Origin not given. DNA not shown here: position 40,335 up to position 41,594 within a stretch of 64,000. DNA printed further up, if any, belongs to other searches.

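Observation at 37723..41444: Two ketosynthase homologues without the catalytic cysteine; one is only a half-domain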

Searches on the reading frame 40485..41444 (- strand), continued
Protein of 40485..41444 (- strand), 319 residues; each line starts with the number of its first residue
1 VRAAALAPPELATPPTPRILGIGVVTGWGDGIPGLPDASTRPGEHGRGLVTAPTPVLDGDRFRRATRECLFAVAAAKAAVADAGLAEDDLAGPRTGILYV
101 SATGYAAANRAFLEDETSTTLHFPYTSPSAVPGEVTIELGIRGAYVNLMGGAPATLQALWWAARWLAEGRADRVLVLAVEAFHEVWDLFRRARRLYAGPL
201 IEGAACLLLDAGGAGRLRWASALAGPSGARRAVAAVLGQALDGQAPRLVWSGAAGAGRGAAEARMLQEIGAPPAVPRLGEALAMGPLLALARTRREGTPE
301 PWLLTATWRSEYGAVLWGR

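Call 47: search_protein_families(library=pfam, proteins=[L001:6971-7810:+, L001:7852-8763:+, L001:13756-14526:+, L001:14538-15809:+, L004:16251-17738:+], max_evalue=0.0001)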
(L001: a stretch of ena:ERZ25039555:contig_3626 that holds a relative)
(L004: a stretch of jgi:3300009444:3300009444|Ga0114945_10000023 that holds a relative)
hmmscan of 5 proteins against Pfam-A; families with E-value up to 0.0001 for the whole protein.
L001:6971-7810:+ (279 aa): 0 families

L001:7852-8763:+ (303 aa): 1 family
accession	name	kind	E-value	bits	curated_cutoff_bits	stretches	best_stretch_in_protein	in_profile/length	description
PF03279.18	Lip_A_acyltrans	-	7.5e-27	94.7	22.3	1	35-298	29-292/295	Bacterial lipid A biosynthesis acyltransferase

L001:13756-14526:+ (256 aa): 1 family
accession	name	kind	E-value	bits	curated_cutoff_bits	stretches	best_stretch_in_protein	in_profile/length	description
PF00535.33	Glycos_transf_2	-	3.9e-20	72.9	23.3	1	7-130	2-130/168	Glycosyl transferase family 2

L001:14538-15809:+ (423 aa): 9 families
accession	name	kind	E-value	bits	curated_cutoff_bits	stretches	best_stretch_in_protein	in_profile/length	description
PF04820.20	Trp_halogenase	-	6e-33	114.8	21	2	99-356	151-387/458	Tryptophan halogenase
PF01494.25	FAD_binding_3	-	4.4e-28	99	22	1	5-324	2-323/349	FAD binding domain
PF01266.30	DAO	-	6.8e-10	39.4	27.9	1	6-39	1-34/353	FAD dependent oxidoreductase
PF07992.20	Pyr_redox_2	-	1.3e-06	28.5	26.1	0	6-37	2-33/291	Pyridine nucleotide-disulphide oxidoreductase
PF00890.30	FAD_binding_2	-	7.6e-06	25.8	20.4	0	6-37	1-32/414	FAD binding domain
PF13450.12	NAD_binding_8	-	2e-05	25.2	21.9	1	9-38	1-30/68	NAD(P)-binding Rossmann-like domain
PF12831.13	FAD_oxidored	-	2e-05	24.6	27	1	6-169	1-151/416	FAD dependent oxidoreductase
PF05834.18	Lycopene_cycl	-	2.7e-05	23.9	23.4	0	6-34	1-31/380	Lycopene cyclase protein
PF01946.23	Thi4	-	6.9e-05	22.6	26.2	0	5-36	18-50/235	Thi4 family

L004:16251-17738:+ (495 aa): 5 families
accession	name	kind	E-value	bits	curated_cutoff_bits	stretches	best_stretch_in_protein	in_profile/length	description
PF00890.30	FAD_binding_2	-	5.7e-48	164.6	20.4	1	7-473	1-411/414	FAD binding domain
PF01266.30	DAO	-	1.8e-12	47.9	27.9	1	7-217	1-205/353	FAD dependent oxidoreductase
PF03486.20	HI0933_like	-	2.5e-09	37.4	50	1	7-41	2-36/244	HI0933-like protein Rossmann domain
PF12831.13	FAD_oxidored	-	1.7e-06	28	27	1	7-39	1-33/416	FAD dependent oxidoreductase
PF07992.20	Pyr_redox_2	-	2.3e-05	24.4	26.1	0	6-38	1-33/291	Pyridine nucleotide-disulphide oxidoreductase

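Call 58: search_solved_structures(query=P0214, max_evalue=0.001)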
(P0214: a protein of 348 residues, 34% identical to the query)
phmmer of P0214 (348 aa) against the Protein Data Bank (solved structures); distinct sequences matched with E-value up to 0.001: 44.
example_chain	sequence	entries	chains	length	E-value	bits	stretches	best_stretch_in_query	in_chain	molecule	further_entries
1j3n_A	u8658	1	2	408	9.7e-11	44.8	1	7-190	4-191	3-oxoacyl-(acyl-carrier protein) synthase II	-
4qav_A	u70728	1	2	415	1.6e-09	40.8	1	6-328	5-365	3-oxoacyl-[acyl-carrier-protein] synthase 2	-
3o04_A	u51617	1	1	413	9.1e-09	38.3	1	5-189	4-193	beta-keto-acyl carrier protein synthase II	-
5sxo_A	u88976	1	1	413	1.4e-08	37.8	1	5-189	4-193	3-oxoacyl-[acyl-carrier-protein] synthase 2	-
9s5h_B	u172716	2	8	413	2e-08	37.2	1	6-191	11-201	3-oxoacyl-(Acyl-carrier-protein) synthase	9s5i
9s5h_C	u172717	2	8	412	1.4e-07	34.4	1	7-186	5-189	3-oxoacyl-(Acyl-carrier-protein) synthase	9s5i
8cn8_A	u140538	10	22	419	2e-07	33.9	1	4-195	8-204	3-oxoacyl-[acyl-carrier-protein] synthase 2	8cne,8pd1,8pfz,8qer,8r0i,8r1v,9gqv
8pj0_A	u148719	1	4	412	2.7e-07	33.5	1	4-195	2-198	3-oxoacyl-[acyl-carrier-protein] synthase 2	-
8qm1_A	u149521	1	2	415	4.4e-07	32.8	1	4-195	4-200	3-oxoacyl-[acyl-carrier-protein] synthase 2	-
4b7v_A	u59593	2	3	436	5e-07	32.6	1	4-195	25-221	3-OXOACYL-[ACYL-CARRIER-PROTEIN] SYNTHASE 2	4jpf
8cou_A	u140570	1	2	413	7.4e-07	32.1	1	4-195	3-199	3-oxoacyl-[acyl-carrier-protein] synthase 2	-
4jb6_A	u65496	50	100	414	7.4e-07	32.1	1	4-195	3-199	3-oxoacyl-[acyl-carrier-protein] synthase 2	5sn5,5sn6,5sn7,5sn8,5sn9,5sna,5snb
7oc0_A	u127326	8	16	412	7.6e-07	32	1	4-195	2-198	3-oxoacyl-[acyl-carrier-protein] synthase 2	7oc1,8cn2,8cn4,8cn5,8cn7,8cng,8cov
4r8e_A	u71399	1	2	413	1.4e-06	31.2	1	5-196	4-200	3-oxoacyl-[acyl-carrier-protein] synthase 2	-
4jrh_A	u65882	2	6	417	1.6e-06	30.9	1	5-197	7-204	3-oxoacyl-[acyl-carrier-protein] synthase 2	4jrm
1tqy_A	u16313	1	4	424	4.3e-05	26.2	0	6-183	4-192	Actinorhodin polyketide putative beta-ketoacyl synthase 1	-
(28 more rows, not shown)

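Call 59: find_encoding_contigs(protein=P0214, flank=8000, max_places=2)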
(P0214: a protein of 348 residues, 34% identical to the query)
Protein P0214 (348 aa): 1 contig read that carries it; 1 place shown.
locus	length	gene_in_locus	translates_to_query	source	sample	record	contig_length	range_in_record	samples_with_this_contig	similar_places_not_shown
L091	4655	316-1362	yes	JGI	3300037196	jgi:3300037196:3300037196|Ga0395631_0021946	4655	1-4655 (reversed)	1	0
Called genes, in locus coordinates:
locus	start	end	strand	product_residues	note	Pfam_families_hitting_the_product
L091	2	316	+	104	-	?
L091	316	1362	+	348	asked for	PF00109:ketoacyl-synt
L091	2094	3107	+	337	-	PF18152:DAHP_snth_FXD, PF00793:DAHP_synth_1, PF03102:NeuB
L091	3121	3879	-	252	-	PF01209:Ubie_methyltran (weak), PF08241:Methyltransf_11, PF08242:Methyltransf_12 (weak), PF13649:Methyltransf_25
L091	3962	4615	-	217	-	PF02578:Cu-oxidase_4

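Call 60: find_encoding_contigs(protein=P0199, flank=8000, max_places=2)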
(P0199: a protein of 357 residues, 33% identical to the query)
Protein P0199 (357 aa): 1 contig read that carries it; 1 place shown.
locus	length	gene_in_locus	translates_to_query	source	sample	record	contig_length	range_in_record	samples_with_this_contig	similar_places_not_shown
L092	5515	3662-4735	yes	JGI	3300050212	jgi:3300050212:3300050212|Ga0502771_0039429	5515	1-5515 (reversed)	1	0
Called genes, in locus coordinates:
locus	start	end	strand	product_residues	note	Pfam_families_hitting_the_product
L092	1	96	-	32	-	?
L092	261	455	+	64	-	-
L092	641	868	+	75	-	PF04255:DUF433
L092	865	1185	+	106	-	-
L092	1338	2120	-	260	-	PF03734:YkuD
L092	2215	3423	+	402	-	-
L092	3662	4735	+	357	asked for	PF00109:ketoacyl-synt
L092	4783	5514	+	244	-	?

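Call 61: find_encoding_contigs(protein=P0229, flank=8000, max_places=2)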
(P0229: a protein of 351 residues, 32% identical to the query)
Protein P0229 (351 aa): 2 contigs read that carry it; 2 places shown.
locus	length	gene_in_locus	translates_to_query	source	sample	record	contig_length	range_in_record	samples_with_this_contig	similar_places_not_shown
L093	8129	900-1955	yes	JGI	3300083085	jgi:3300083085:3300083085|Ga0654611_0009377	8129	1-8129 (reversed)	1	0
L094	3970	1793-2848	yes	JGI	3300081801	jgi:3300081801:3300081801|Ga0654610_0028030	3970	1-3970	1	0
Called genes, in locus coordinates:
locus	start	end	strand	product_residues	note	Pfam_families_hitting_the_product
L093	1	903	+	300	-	?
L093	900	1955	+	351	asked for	PF00109:ketoacyl-synt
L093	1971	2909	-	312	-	PF00950:ABC-3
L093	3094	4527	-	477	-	PF00950:ABC-3, PF02742:Fe_dep_repr_C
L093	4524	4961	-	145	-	PF05635:23S_rRNA_IVP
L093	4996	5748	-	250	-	PF00005:ABC_tran, PF02463:SMC_N (faint), PF13304:AAA_21 (faint)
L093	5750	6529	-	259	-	PF13557:Phenol_MetA_deg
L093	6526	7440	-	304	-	PF01297:ZnuA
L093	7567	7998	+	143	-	PF01325:Fe_dep_repress, PF01047:MarR (weak), PF02742:Fe_dep_repr_C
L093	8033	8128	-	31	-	?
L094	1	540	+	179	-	?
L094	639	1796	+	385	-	PF00109:ketoacyl-synt, PF00108:Thiolase_N (faint), PF02801:Ketoacyl-synt_C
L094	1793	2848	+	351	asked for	PF00109:ketoacyl-synt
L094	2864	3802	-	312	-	PF00950:ABC-3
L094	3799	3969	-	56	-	?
